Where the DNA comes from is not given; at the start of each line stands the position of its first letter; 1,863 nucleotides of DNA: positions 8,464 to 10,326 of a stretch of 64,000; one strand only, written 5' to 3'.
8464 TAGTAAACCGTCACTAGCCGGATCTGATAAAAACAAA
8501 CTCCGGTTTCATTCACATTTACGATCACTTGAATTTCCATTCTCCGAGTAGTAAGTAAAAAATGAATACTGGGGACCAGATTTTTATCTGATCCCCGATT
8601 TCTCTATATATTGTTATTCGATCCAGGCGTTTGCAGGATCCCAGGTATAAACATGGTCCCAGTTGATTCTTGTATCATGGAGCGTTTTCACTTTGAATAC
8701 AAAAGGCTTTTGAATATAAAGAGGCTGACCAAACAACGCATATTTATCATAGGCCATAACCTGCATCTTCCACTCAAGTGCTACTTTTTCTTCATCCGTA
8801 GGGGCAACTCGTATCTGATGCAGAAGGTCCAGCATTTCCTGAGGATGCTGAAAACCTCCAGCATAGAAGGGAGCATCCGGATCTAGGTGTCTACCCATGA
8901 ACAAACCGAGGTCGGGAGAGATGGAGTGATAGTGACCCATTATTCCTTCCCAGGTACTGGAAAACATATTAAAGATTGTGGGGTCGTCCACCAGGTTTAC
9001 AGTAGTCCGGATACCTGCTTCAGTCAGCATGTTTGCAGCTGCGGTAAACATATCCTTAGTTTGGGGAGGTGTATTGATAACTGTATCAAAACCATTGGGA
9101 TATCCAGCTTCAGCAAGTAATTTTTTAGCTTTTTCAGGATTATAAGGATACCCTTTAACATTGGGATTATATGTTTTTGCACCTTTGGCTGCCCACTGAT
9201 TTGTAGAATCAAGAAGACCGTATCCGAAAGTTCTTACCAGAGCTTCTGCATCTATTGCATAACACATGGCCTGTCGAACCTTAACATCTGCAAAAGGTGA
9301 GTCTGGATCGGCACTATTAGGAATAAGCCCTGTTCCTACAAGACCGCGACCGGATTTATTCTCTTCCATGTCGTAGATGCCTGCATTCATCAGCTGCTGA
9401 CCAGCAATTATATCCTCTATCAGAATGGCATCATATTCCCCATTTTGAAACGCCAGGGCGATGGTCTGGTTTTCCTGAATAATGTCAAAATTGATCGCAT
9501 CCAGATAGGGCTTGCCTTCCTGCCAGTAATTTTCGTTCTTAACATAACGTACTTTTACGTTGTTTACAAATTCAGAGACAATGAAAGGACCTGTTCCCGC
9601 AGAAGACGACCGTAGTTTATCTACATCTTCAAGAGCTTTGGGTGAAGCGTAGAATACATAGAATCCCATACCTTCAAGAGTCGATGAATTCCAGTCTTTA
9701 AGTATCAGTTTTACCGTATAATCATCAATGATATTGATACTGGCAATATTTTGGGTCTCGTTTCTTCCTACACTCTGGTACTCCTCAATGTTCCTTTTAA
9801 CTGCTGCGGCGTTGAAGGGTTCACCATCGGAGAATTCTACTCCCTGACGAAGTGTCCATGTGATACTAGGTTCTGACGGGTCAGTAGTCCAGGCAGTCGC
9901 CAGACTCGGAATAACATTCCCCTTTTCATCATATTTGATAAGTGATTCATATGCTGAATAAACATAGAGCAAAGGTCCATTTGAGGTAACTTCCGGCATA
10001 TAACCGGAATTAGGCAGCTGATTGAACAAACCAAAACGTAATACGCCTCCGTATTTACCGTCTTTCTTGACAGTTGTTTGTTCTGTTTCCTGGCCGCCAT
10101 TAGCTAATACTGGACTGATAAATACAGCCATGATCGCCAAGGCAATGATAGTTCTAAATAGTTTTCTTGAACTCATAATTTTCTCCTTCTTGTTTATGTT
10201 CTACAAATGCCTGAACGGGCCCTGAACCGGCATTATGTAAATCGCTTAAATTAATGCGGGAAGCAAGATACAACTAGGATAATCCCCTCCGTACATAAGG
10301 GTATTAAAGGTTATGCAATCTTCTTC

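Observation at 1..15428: Candidate undescribed catabolic system: sigma54 operon joining a ketose 3-epimerase, two CocE hydrolases, a peptide-type ABC importer, split AtuA, CoA-transferase and thiolase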

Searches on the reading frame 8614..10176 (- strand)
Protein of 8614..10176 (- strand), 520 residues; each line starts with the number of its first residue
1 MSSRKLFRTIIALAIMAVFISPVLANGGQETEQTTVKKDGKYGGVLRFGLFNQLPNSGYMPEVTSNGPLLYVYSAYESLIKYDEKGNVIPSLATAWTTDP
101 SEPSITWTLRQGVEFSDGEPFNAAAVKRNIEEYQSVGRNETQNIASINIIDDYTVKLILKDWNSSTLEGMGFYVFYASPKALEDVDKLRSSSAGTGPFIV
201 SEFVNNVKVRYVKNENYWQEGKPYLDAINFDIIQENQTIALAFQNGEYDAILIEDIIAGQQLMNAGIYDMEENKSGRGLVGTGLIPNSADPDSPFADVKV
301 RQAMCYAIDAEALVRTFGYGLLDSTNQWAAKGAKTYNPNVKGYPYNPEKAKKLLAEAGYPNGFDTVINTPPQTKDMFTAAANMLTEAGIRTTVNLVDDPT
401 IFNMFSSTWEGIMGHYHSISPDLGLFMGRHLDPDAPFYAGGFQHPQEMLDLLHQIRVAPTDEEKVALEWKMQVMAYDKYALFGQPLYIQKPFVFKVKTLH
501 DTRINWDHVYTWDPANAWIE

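Call 7: search_protein_families(library=pfam, proteins=[window:8614-10176:-])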
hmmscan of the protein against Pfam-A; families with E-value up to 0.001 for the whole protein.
window:8614-10176:- (520 aa): 1 family
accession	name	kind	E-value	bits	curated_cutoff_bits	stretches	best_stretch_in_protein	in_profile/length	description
PF00496.27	SBP_bac_5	-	6.4e-68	230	32.4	1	88-414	2-344/368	Bacterial extracellular solute-binding proteins, family 5 Middle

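Call 8: search_protein_families(library=ncbifam, proteins=[window:8614-10176:-])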
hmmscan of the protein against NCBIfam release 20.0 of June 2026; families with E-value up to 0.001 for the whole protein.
window:8614-10176:- (520 aa): 10 families
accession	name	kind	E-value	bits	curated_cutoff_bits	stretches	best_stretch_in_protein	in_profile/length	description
TIGR02294.1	nickel_nikA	equivalog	5.7e-47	160.4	393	1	75-365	35-333/501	nickel ABC transporter substrate-binding protein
NF045467.1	Opp4A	equivalog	7.6e-40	136.7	650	2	129-360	138-381/556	oligopeptide ABC transporter substrate-binding protein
NF047575.1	opine_bind_CntA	exception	1.5e-37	129.3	800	1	75-364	65-365/535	staphylopine-dependent metal ABC transporter substrate-binding lipoprotein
NF011942.0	PRK15413.1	equivalog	2.7e-35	122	594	1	74-369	57-353/512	glutathione ABC transporter substrate-binding protein GsiB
NF045468.1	Opp5A_nikA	equivalog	1.2e-25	90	600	1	76-361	45-320/488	nickel ABC transporter substrate-binding protein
TIGR04028.1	SBP_KPN_01854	hypoth_equivalog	1.4e-22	80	468.5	1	88-369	44-341/509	TIGR04028 family ABC transporter substrate-binding protein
NF043070.1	DppA_dipep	equivalog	4.3e-20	71.8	1005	1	132-372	142-381/535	dipeptide ABC transporter periplasmic-binding protein DppA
NF011689.0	PRK15109.1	equivalog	4e-14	52.2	560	1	141-359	154-373/547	ABC transporter substrate-binding protein SapA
NF011684.0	PRK15104.1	equivalog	2e-10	40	947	1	192-385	211-409/543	oligopeptide ABC transporter substrate-binding protein OppA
NF007287.0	PRK09755.1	equivalog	0.00034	19.6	1098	0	66-124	54-112/535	ABC transporter substrate-binding protein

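Call 40: find_related_loci(query=window:8614-10176:-, collection=metagenome_contigs, flank=10000)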
Query window:8614-10176:- (520 aa) in metagenome_contigs; peptide patterns used: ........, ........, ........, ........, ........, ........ (x = any residue, [..] = any of these).
344 stretches matched a pattern; 295 encode a relative of the query (tblastn E <= 1e-3); the best 80 are kept; 80 distinct loci.
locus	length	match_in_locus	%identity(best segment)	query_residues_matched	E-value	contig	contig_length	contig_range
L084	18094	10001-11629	53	4-519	0e+0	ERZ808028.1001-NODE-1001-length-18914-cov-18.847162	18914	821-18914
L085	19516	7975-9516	55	4-520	0e+0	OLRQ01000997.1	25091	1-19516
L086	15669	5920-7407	56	33-519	0e+0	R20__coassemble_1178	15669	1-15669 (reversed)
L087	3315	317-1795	55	32-520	0e+0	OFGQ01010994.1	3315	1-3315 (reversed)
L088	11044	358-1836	54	32-520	0e+0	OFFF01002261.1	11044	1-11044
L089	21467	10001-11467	50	41-520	3e-163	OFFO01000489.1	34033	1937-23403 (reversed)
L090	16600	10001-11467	50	41-520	3e-163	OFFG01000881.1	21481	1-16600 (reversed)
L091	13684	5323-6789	50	41-520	3e-163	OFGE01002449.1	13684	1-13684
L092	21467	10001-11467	50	41-520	3e-163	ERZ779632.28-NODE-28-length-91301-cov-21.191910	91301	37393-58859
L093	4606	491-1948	52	41-520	3e-164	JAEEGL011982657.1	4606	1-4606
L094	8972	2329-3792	52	39-520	4e-160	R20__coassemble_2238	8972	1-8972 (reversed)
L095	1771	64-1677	48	1-519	3e-170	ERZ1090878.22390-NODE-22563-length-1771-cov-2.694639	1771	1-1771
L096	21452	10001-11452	48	41-519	1e-148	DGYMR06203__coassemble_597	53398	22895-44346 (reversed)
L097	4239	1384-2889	48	27-520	2e-151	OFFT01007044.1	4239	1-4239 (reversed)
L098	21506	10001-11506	48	27-520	4e-147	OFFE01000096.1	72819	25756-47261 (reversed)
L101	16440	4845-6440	45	8-519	2e-146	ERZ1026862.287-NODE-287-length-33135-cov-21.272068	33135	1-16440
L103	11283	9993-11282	54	41-467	2e-145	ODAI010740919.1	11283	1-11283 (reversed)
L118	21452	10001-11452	48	41-519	9e-144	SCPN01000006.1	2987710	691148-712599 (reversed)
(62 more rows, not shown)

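Call 44: search_protein_families(library=pfam, proteins=[L085:18720-19514:+, L085:6615-7634:+, L098:19219-20430:+, L098:8369-9529:-, L101:13852-15288:+, L101:15306-16439:+, L101:3579-4586:-, L084:9038-9808:+, L084:5924-7138:-, L084:4150-5919:-], max_evalue=0.00001)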
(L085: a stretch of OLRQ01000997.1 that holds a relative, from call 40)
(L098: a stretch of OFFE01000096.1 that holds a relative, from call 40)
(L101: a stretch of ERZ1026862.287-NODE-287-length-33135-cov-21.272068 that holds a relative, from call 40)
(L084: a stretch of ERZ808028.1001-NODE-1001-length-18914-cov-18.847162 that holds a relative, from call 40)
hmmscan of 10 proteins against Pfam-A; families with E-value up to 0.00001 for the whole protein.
L085:18720-19514:+ (265 aa): 1 family
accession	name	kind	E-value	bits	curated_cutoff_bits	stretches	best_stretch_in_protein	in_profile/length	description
PF13203.12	DUF2201_N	-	3.3e-07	30.6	23.2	1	28-224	19-209/271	Putative metallopeptidase domain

L085:6615-7634:+ (339 aa): 3 families
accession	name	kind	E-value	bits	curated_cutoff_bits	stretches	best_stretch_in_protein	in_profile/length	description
PF13377.12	Peripla_BP_3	-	2.7e-25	89.8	26.5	1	172-336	1-167/167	Periplasmic binding protein-like domain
PF00356.27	LacI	-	2.1e-14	53.4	27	1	3-51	1-46/46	Bacterial regulatory proteins, lacI family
PF00532.27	Peripla_BP_1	-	9.8e-12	45.4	22.2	1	86-274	22-213/281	Periplasmic binding proteins and sugar binding domain of LacI family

L098:19219-20430:+ (403 aa): 1 family
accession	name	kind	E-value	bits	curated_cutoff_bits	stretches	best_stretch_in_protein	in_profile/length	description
PF02515.22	CoA_transf_3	-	1.5e-123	413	23.3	1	12-380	1-366/366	CoA-transferase family III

L098:8369-9529:- (386 aa): 4 families
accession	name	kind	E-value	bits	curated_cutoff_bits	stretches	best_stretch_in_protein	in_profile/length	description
PF13377.12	Peripla_BP_3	-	5.9e-20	72.5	26.5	1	221-381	2-167/167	Periplasmic binding protein-like domain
PF00356.27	LacI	-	1.5e-12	47.5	27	1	51-99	1-46/46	Bacterial regulatory proteins, lacI family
PF00532.27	Peripla_BP_1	-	6.6e-09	36.1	22.2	1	169-319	57-215/281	Periplasmic binding proteins and sugar binding domain of LacI family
PF13384.12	HTH_23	-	8.8e-06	25.8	24.6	0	51-71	19-39/50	Homeodomain-like domain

L101:13852-15288:+ (478 aa): 1 family
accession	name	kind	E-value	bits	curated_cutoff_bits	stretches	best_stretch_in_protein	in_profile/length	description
PF09967.15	DUF2201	-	5.3e-11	43.2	26.4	1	331-465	2-117/123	VWA-like domain (DUF2201)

L101:15306-16439:+ (378 aa): 2 families
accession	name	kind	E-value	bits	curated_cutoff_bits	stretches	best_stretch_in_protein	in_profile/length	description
PF07728.20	AAA_5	-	1.5e-07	32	22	1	36-178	2-139/139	AAA domain (dynein-related subfamily)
PF00004.35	AAA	-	1.3e-06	29.3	21.2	1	36-129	1-72/131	ATPase family associated with various cellular activities (AAA)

L101:3579-4586:- (335 aa): 3 families
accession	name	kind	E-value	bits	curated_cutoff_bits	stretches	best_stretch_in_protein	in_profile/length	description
PF13377.12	Peripla_BP_3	-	2e-20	74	26.5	1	189-333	20-167/167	Periplasmic binding protein-like domain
PF00356.27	LacI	-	3.9e-11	43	27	1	3-51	1-46/46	Bacterial regulatory proteins, lacI family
PF00532.27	Peripla_BP_1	-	2.7e-09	37.3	22.2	1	123-272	59-221/281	Periplasmic binding proteins and sugar binding domain of LacI family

L084:9038-9808:+ (256 aa): 3 families
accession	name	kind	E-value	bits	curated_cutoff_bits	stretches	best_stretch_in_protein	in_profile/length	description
PF07729.17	FCD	-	4.8e-26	92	24.3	1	125-245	1-123/125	FCD domain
PF00392.27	GntR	-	1.9e-18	66.3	27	1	39-100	3-64/64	Bacterial regulatory proteins, gntR family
PF14502.12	HTH_41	-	5.9e-06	26.1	25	0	55-99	1-47/48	Helix-turn-helix domain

L084:5924-7138:- (404 aa): 1 family
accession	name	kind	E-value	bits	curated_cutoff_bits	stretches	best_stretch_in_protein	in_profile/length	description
PF02515.22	CoA_transf_3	-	1.7e-134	449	23.3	1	7-380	1-366/366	CoA-transferase family III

L084:4150-5919:- (589 aa): 2 families
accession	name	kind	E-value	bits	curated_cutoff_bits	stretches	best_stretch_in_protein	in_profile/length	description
PF00920.27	ILVD_EDD_N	-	2.7e-108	362.3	27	1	36-349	1-316/316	Dihydroxy-acid/6-phosphogluconate dehydratase N-terminal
PF24877.1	ILV_EDD_C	-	6.8e-58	195.7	27.7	1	381-582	1-191/191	Dihydroxy-acid/6-phosphogluconate dehydratase C-terminal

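Call 45: search_protein_families(library=pfam, proteins=[L103:7103-8437:+, L103:1953-3335:+, L103:3277-4530:+, L103:8463-9473:-, L118:4927-6648:+, L118:6645-8216:+, L118:8213-9592:+, L118:17902-18822:+, L118:18815-19807:+, L118:19840-21279:+], max_evalue=0.00001)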
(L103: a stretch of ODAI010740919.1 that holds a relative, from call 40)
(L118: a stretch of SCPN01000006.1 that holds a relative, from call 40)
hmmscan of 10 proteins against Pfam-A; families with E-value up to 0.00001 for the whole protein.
L103:7103-8437:+ (444 aa): 2 families
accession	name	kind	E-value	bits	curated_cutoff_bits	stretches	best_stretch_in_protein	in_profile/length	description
PF00370.27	FGGY_N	-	1.2e-14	55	28.8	1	4-229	3-241/245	FGGY family of carbohydrate kinases, N-terminal domain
PF02782.22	FGGY_C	-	9.2e-11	42.3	27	1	272-440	35-195/198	FGGY family of carbohydrate kinases, C-terminal domain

L103:1953-3335:+ (460 aa): 11 families
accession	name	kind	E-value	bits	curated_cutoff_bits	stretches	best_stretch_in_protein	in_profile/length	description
PF12002.13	MgsA_C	-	1.4e-68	230.5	27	1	270-434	1-165/167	MgsA AAA+ ATPase C terminal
PF16193.11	AAA_assoc_2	-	2.2e-26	92.3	34.3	1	192-268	5-80/81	AAA C-terminal domain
PF05496.18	RuvB_N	-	3.7e-19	69.5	27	1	22-142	1-118/159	Holliday junction DNA helicase RuvB P-loop domain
PF00004.35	AAA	-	1.1e-18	68.3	21.2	1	55-162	1-125/131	ATPase family associated with various cellular activities (AAA)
PF13173.12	AAA_14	-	4.5e-09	36.8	27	1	55-172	5-127/129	AAA domain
PF07728.20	AAA_5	-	2.9e-08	34.3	22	1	55-144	2-101/139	AAA domain (dynein-related subfamily)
PF13191.12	AAA_16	-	2.9e-07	31.6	32.6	0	30-77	2-49/167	AAA ATPase domain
PF01637.24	ATPase_2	-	4.5e-07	30.4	33.2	0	52-76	20-44/225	ATPase domain predominantly from Archaea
PF13401.12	AAA_22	-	1.3e-06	29.1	27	0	53-105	6-59/130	AAA domain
PF07724.20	AAA_2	-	4.6e-06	27.2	27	0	51-138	2-104/166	AAA domain (Cdc48 subfamily)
PF00158.32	Sigma54_activat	-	5.8e-06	26.5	20.2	0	51-147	21-131/168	Sigma-54 interaction domain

L103:3277-4530:+ (417 aa): 0 families

L103:8463-9473:- (336 aa): 2 families
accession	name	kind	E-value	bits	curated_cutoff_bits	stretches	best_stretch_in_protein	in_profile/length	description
PF13377.12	Peripla_BP_3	-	1.2e-20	74.7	26.5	1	175-334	3-167/167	Periplasmic binding protein-like domain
PF00356.27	LacI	-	8.4e-16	57.9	27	1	3-51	1-46/46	Bacterial regulatory proteins, lacI family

L118:4927-6648:+ (573 aa): 3 families
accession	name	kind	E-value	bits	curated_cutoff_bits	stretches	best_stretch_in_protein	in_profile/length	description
PF06580.19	His_kinase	-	9.3e-18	64.7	25.2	1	358-430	2-75/81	Histidine kinase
PF02518.31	HATPase_c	-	1e-08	36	26.4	1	458-562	12-110/111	Histidine kinase-, DNA gyrase B-, and HSP90-like ATPase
PF00672.30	HAMP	-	1e-08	35.8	25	1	294-341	6-52/53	HAMP domain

L118:6645-8216:+ (523 aa): 3 families
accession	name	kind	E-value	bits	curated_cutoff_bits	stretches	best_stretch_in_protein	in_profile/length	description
PF00072.30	Response_reg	-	4.2e-20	72.4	30.2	1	4-115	2-110/111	Response regulator receiver domain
PF12833.13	HTH_18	-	8.9e-20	71.2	33.6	1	442-519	1-78/80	Helix-turn-helix domain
PF00165.29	HTH_AraC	-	2.1e-09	37.7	26.6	0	440-468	12-40/42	Bacterial regulatory helix-turn-helix proteins, AraC family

L118:8213-9592:+ (459 aa): 1 family
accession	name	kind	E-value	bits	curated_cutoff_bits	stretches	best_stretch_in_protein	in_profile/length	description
PF12010.13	DUF3502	-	2.7e-19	69.8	24.4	1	388-456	1-69/69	Domain of unknown function (DUF3502)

L118:17902-18822:+ (306 aa): 2 families
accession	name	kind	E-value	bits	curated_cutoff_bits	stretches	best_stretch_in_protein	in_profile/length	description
PF03547.23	Mem_trans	-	7.9e-24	84.3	25.7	2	157-296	201-342/343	Membrane transport protein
PF01758.21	SBF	-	7.5e-08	32.7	24.3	1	197-297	7-111/191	Sodium Bile acid symporter family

L118:18815-19807:+ (330 aa): 1 family
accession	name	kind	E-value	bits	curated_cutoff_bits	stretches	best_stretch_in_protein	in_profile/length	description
PF00480.26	ROK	-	6.9e-41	141.1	22.9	1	20-324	3-291/294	ROK family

L118:19840-21279:+ (479 aa): 2 families
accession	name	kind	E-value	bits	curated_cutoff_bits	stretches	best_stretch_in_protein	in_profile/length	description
PF00232.24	Glyco_hydro_1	-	6e-131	437.4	22.6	1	3-475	4-452/453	Glycosyl hydrolase family 1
PF00150.24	Cellulase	-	5.9e-06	26.4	23.5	1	69-179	23-132/272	Cellulase (glycosyl hydrolase family 5)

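Call 48: search_solved_structures(query=window:8614-10176:-, max_evalue=1e-10)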
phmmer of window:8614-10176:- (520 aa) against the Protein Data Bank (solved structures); distinct sequences matched with E-value up to 1e-10: 47.
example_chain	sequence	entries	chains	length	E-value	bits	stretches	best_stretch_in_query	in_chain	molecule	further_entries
5u4o_A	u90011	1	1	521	1.1e-38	136.3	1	4-371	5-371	ABC transporter substrate-binding protein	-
8upi_A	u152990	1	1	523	3.8e-31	111.5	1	129-394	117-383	Peptide ABC transporter substrate-binding protein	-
1uqw_A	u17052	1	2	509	5e-31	111.1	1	73-397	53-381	PUTATIVE BINDING PROTEIN YLIB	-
9pl3_A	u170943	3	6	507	2.4e-28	102.3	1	75-369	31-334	Peptide ABC transporter, peptide-binding protein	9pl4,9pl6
2noo_A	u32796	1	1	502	2e-27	99.2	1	71-360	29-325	Nickel-binding periplasmic protein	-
8spm_A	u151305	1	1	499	5.6e-27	97.8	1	73-360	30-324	Nickel ABC transporter, nickel/metallophore periplasmic binding protein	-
1uiu_A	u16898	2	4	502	5.6e-27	97.7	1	73-360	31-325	Nickel-binding periplasmic protein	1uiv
3mzb_A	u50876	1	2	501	5.6e-27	97.7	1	73-360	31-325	Nickel-binding periplasmic protein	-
3qim_A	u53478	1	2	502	5.7e-27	97.7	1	73-360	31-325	Nickel-binding periplasmic protein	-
1zlq_A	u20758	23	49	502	5.7e-27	97.7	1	73-360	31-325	Nickel-binding periplasmic protein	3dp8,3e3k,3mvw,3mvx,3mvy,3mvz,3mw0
9t0v_A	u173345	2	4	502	5.7e-27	97.7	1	73-360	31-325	Nickel-binding periplasmic protein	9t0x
6hlx_A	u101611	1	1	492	1.3e-26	96.5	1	46-397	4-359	AgaA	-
3m8u_A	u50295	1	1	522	7.8e-25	90.7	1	58-372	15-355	Heme-binding protein A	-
3tpa_A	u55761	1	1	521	4.7e-24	88.1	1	144-372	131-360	Heme-binding protein A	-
6ofq_A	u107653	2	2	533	8.5e-24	87.3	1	139-499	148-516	Heme-binding protein A / AI-2 binding protein A | Heme-binding protein A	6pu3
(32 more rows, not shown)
